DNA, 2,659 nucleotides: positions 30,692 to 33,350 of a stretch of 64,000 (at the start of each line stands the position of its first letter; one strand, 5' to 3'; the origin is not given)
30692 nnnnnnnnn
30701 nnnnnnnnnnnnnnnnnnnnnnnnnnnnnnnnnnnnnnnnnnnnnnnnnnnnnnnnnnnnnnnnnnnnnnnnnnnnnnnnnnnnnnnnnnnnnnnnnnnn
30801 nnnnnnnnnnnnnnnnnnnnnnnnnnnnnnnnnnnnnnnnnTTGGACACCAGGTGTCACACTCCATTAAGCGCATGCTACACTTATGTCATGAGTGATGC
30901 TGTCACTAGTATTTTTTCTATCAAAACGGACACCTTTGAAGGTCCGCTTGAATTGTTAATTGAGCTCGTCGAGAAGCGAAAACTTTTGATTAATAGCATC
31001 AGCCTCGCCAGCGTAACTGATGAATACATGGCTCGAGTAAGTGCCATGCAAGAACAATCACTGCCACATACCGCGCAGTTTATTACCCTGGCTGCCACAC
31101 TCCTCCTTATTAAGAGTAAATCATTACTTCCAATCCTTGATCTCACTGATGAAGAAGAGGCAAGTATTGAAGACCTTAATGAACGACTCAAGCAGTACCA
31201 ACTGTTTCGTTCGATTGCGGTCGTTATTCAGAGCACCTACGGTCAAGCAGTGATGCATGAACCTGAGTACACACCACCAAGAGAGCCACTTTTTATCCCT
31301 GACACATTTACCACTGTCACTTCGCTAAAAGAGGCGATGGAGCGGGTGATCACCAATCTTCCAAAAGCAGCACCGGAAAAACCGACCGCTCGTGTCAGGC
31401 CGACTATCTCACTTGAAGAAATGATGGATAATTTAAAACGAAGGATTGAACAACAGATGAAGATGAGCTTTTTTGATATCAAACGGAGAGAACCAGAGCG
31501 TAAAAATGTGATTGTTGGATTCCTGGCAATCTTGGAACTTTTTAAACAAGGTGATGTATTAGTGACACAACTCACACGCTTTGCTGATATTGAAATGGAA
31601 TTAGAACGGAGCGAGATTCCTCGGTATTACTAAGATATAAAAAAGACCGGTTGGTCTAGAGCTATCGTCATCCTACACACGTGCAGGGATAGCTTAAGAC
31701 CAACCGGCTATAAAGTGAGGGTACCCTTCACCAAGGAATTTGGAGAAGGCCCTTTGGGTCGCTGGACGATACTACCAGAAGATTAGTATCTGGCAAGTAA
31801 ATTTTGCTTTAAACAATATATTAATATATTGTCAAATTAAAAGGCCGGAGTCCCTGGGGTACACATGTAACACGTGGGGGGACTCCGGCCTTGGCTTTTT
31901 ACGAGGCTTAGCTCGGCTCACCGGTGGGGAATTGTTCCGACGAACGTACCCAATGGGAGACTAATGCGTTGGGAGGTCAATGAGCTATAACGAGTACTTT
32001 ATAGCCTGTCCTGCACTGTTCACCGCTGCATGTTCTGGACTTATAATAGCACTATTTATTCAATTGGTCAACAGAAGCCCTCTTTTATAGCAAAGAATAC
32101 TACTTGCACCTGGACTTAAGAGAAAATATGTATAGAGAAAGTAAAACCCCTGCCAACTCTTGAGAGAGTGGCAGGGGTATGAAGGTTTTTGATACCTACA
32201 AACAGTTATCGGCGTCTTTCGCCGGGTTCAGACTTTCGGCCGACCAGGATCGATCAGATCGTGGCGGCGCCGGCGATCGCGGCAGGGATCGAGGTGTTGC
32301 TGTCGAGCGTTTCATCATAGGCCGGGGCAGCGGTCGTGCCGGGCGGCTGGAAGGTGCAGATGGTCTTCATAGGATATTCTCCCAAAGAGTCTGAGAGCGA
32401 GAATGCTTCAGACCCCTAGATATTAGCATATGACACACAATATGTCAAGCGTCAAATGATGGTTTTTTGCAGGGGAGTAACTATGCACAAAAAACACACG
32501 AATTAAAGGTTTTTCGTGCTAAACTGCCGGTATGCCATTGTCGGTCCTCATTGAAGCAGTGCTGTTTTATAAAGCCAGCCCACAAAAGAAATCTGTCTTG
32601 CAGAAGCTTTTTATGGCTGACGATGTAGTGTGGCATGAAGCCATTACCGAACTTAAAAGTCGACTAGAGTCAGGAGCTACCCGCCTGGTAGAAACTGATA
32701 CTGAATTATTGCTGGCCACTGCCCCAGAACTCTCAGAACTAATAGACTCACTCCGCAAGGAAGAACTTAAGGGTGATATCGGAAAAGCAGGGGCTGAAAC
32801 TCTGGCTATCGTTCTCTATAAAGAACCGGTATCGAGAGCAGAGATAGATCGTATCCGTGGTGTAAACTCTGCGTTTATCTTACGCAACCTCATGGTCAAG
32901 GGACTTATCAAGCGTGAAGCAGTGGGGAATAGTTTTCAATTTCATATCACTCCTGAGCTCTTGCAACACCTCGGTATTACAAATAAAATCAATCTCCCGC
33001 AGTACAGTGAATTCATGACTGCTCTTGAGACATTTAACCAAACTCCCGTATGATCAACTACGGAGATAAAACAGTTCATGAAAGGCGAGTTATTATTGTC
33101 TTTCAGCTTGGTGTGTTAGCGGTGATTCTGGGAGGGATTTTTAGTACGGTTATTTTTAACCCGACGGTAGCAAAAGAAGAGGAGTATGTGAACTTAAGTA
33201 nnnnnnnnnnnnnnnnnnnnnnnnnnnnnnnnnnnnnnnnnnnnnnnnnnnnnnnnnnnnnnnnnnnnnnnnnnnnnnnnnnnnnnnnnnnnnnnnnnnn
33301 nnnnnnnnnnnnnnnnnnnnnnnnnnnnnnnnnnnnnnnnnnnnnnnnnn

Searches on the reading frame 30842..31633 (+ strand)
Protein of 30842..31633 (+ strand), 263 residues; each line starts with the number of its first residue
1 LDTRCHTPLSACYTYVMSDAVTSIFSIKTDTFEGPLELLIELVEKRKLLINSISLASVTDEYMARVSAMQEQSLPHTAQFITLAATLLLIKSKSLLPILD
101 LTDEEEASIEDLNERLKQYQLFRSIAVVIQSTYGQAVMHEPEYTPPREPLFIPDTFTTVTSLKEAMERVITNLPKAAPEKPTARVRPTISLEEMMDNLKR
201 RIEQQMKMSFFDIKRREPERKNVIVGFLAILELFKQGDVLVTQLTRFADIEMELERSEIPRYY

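Call 7: list_cluster_members(proteins=[window:31980-32087:+, window:32257-32370:-, window:32257-32385:-, window:30842-31633:+, window:32532-33053:+, window:31740-31964:+, window:32179-32394:+])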
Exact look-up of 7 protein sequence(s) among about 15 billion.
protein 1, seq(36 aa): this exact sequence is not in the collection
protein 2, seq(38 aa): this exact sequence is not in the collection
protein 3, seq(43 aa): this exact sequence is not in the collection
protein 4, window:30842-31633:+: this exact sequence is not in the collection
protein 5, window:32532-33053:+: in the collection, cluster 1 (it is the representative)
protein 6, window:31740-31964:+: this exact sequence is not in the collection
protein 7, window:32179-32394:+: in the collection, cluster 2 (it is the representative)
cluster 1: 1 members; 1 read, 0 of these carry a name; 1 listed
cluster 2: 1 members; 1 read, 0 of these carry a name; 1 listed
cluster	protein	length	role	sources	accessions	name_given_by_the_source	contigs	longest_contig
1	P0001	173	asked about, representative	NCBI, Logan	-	-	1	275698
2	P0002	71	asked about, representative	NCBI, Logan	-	-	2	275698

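Call 10: find_homologous_proteins(query=window:30842-31630:+)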
Query window:30842-31630:+ (263 aa): 2846 proteins with E <= 0.001 among 3599 candidates; the best 120 are listed.
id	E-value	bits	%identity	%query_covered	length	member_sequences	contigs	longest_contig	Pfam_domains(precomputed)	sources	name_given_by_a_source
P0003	5.7e-149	512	100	94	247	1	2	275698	PF02616.20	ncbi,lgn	-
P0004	1.6e-130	452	86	94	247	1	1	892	PF02616.20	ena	-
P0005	3.8e-126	438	88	92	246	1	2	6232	PF02616.20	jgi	jgi:segregation and condensation protein A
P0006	5.9e-109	381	74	94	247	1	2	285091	PF02616.20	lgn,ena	-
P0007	1.3e-107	377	74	92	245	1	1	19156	PF02616.20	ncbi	ncbi:MAG TPA: ScpA family protein [Candidatus Paceibacterota bacterium]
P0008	5.5e-106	372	73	93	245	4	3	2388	PF02616.20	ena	-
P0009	6.0e-106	372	74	91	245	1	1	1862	PF02616.20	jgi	jgi:segregation and condensation protein A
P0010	9.5e-106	371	72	93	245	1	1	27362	PF02616.20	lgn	-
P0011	5.4e-105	368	72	93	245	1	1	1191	PF02616.20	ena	-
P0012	1.3e-104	367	71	93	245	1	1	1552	PF02616.20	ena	-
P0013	1.7e-104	367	73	92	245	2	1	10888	PF02616.20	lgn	-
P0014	3.0e-104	366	72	93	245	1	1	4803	PF02616.20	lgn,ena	-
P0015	1.8e-103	363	71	92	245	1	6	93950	PF02616.20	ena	-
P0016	3.4e-103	363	70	94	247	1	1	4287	PF02616.20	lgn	-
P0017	5.1e-103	362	69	94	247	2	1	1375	PF02616.20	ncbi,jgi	-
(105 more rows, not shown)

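Call 11: find_encoding_contigs(protein=P0005, flank=4000, max_places=3)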
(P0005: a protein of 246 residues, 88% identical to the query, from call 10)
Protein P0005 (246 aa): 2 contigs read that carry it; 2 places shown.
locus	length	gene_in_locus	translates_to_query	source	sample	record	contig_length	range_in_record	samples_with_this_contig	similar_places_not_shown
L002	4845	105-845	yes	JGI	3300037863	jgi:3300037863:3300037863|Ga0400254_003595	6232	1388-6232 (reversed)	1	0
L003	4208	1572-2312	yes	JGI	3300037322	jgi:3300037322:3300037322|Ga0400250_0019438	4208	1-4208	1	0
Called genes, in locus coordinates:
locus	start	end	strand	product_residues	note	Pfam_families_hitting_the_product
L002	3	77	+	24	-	?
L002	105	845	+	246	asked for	PF02616:SMC_ScpA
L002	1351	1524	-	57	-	-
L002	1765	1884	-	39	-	-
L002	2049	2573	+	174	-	PF04079:SMC_ScpB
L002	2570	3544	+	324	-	PF00768:Peptidase_S11, PF13354:Beta-lactamase2 (weak)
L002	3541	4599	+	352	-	PF00953:Glycos_transf_4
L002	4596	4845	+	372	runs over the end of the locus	PF01098:FTSW_RODA_SPOVE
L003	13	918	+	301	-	PF00883:Peptidase_M17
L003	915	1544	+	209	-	PF12917:YfbR-like, PF13023:HD_3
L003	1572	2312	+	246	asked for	PF02616:SMC_ScpA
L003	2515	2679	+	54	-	-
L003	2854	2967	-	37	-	-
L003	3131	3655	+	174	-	PF04079:SMC_ScpB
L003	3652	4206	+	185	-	?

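Call 12: find_encoding_contigs(protein=P0006, flank=4000, max_places=3)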
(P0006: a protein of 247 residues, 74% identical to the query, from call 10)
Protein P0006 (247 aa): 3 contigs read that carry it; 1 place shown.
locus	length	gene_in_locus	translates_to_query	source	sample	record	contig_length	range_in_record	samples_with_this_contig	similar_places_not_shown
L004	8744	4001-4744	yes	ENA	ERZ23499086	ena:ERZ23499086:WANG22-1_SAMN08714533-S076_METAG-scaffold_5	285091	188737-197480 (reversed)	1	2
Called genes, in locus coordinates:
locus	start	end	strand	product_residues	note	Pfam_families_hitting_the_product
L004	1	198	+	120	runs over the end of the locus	-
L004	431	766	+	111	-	-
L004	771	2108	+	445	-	PF01336:tRNA_anti-codon, PF00152:tRNA-synt_2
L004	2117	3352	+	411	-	PF02073:Peptidase_M29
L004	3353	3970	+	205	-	PF12917:YfbR-like, PF13023:HD_3, PF01966:HD (weak)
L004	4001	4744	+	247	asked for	PF02616:SMC_ScpA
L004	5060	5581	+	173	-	PF04079:SMC_ScpB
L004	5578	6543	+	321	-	PF00768:Peptidase_S11, PF13354:Beta-lactamase2 (weak)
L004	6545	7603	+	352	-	PF00953:Glycos_transf_4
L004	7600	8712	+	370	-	PF01098:FTSW_RODA_SPOVE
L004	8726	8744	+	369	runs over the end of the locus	PF03033:Glyco_transf_28, PF04101:Glyco_tran_28_C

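Call 13: find_encoding_contigs(protein=P0007, flank=4000, max_places=3)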
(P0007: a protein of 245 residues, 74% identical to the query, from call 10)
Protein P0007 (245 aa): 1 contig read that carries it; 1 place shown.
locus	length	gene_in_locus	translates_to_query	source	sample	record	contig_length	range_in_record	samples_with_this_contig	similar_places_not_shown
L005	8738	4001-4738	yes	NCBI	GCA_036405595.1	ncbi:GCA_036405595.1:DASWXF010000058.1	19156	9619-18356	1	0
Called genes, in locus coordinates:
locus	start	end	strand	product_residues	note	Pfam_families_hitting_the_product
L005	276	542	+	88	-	-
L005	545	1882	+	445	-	PF01336:tRNA_anti-codon, PF00152:tRNA-synt_2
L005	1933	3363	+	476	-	PF02789:Peptidase_M17_N, PF00883:Peptidase_M17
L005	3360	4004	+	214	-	PF12917:YfbR-like, PF13023:HD_3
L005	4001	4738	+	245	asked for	PF02616:SMC_ScpA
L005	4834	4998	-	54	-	-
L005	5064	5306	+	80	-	-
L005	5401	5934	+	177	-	PF04079:SMC_ScpB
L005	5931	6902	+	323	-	PF00768:Peptidase_S11, PF13354:Beta-lactamase2 (weak)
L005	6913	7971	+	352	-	PF00953:Glycos_transf_4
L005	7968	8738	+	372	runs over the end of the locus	PF01098:FTSW_RODA_SPOVE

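Call 22: find_related_loci(query=window:30890-31630:+, collection=metagenome_contigs, flank=3000)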
Query window:30890-31630:+ (247 aa) in metagenome_contigs; peptide patterns used: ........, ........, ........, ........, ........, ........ (x = any residue, [..] = any of these).
155 stretches matched a pattern; 19 encode a relative of the query (tblastn E <= 1e-3); 19 distinct loci.
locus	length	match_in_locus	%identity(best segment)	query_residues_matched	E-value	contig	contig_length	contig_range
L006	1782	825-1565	68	1-247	1e-110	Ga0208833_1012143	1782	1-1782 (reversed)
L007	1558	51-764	70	9-247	1e-109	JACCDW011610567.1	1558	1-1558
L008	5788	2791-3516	66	4-247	4e-100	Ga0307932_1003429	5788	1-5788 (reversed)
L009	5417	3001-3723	66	6-247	7e-98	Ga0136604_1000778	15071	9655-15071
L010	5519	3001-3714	67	9-247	2e-97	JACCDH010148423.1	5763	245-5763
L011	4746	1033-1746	66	9-247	2e-96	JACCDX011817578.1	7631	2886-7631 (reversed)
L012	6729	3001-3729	63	3-247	5e-96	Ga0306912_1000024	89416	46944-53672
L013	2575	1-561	65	60-247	1e-73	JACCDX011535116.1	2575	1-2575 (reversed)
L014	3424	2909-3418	64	9-179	1e-57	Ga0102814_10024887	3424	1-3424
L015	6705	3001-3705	42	7-236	2e-51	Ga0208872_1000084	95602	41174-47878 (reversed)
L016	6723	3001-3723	43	5-246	4e-51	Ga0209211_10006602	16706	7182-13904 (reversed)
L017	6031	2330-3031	40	4-234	1e-48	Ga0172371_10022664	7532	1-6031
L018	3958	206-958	41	9-246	5e-47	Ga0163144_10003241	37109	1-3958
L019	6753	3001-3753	41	9-246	5e-47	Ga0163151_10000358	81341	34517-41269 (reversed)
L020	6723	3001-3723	68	6-247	3e-93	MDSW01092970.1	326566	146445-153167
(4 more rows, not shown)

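Call 37: find_encoding_contigs(protein=P0004, flank=4000, max_places=3)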
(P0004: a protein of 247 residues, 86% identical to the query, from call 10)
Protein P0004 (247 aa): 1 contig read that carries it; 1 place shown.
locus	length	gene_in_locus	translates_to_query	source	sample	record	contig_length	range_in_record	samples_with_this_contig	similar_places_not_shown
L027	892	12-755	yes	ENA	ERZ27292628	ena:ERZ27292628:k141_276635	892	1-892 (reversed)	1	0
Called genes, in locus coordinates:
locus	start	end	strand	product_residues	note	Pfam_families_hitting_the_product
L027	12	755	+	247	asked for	PF02616:SMC_ScpA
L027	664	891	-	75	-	?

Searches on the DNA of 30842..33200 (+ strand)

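Call 3: search_rna_families(source=window, start=31000, end=33200, threshold=evalue, max_evalue=10, show_alignments=3)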
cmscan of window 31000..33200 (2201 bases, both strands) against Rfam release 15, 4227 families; matches with E-value up to 10: 4.
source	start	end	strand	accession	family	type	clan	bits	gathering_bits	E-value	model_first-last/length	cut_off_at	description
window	32123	32184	+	RF02333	TtnuHACA27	Gene; snRNA; snoRNA; HACA-box;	-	24.5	80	4.5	1-86/86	no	Tetrahymena snoRNA TtnuHACA27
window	32530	32557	+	RF01330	CRISPR-DR16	Gene; CRISPR;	-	17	35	2.1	1-37/37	no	CRISPR RNA direct repeat element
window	31647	31707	-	RF04202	MIR5380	Gene; miRNA;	-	16.9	150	7.3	1-137/137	no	MIR5380 microRNA precursor family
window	31642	31712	+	RF04170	MIR7723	Gene; miRNA;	-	15.3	200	8.3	1-235/235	no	MIR7723 microRNA precursor family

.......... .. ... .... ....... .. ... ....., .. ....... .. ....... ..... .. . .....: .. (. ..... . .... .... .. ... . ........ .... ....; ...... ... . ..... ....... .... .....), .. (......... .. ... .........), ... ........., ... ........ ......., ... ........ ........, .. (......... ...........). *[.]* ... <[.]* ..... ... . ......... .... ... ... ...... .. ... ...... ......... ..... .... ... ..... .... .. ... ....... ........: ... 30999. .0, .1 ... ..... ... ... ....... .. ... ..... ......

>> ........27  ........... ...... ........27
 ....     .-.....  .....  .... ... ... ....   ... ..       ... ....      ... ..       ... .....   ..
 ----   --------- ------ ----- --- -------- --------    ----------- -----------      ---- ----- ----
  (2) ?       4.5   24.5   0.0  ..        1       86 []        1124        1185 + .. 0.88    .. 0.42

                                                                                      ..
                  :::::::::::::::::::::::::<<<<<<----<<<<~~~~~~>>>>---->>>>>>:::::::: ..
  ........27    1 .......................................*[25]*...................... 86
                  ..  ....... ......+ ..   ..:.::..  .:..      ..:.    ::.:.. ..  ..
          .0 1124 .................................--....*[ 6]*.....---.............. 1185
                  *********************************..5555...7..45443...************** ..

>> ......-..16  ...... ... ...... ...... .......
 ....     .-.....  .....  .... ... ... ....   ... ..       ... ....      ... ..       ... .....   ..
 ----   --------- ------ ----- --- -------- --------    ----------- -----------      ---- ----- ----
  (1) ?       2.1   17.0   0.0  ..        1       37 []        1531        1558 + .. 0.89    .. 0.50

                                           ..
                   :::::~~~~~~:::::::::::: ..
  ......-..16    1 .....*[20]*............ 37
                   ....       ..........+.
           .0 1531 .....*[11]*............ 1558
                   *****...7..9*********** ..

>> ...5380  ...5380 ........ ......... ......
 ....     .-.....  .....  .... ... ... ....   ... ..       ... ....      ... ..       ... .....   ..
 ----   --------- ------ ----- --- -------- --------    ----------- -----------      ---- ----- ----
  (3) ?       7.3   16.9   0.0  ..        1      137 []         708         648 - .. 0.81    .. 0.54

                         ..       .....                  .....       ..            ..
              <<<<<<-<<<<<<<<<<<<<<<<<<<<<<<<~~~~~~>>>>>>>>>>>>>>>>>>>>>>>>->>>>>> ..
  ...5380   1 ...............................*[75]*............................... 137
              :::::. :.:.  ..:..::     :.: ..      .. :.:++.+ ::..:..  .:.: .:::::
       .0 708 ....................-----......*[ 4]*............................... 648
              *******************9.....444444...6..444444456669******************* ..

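Call 26: search_rna_families(sources=[L002, L003, L004, L005, L006, L007, L010, L016], threshold=evalue, max_evalue=1)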
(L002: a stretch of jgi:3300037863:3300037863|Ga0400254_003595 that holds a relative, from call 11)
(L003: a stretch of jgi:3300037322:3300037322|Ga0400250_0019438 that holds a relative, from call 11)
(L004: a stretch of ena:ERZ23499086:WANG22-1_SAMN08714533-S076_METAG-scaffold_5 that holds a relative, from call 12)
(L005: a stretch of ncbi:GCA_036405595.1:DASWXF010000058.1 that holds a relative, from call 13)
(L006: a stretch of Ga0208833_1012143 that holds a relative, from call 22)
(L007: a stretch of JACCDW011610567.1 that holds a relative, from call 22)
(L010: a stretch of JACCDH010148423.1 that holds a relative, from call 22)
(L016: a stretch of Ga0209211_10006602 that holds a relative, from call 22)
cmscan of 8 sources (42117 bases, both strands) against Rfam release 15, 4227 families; matches with E-value up to 1: 3.
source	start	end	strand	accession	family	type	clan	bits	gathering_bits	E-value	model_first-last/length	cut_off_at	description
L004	235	407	+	RF00230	T-box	Cis-reg; leader;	-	39.6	93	1.8e-05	1-219/219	no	T-box leader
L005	54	211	+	RF00230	T-box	Cis-reg; leader;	-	28.2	93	0.015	1-219/219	no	T-box leader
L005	42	85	-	RF03287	mir-5904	Gene; miRNA;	-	25.6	73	0.43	21-66/84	no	mir-5904 microRNA precursor family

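Call 57: search_dna_similar(query=window:31634-32531:+, collection=phages, mode=distant, max_evalue=0.01)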
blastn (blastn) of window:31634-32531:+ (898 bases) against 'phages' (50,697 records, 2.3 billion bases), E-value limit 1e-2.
No match.

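Call 58: search_dna_similar(query=window:31634-32531:+, collection=plasmids, mode=distant, max_evalue=0.01)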
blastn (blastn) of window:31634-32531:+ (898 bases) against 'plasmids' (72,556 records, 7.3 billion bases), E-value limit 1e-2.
No match.
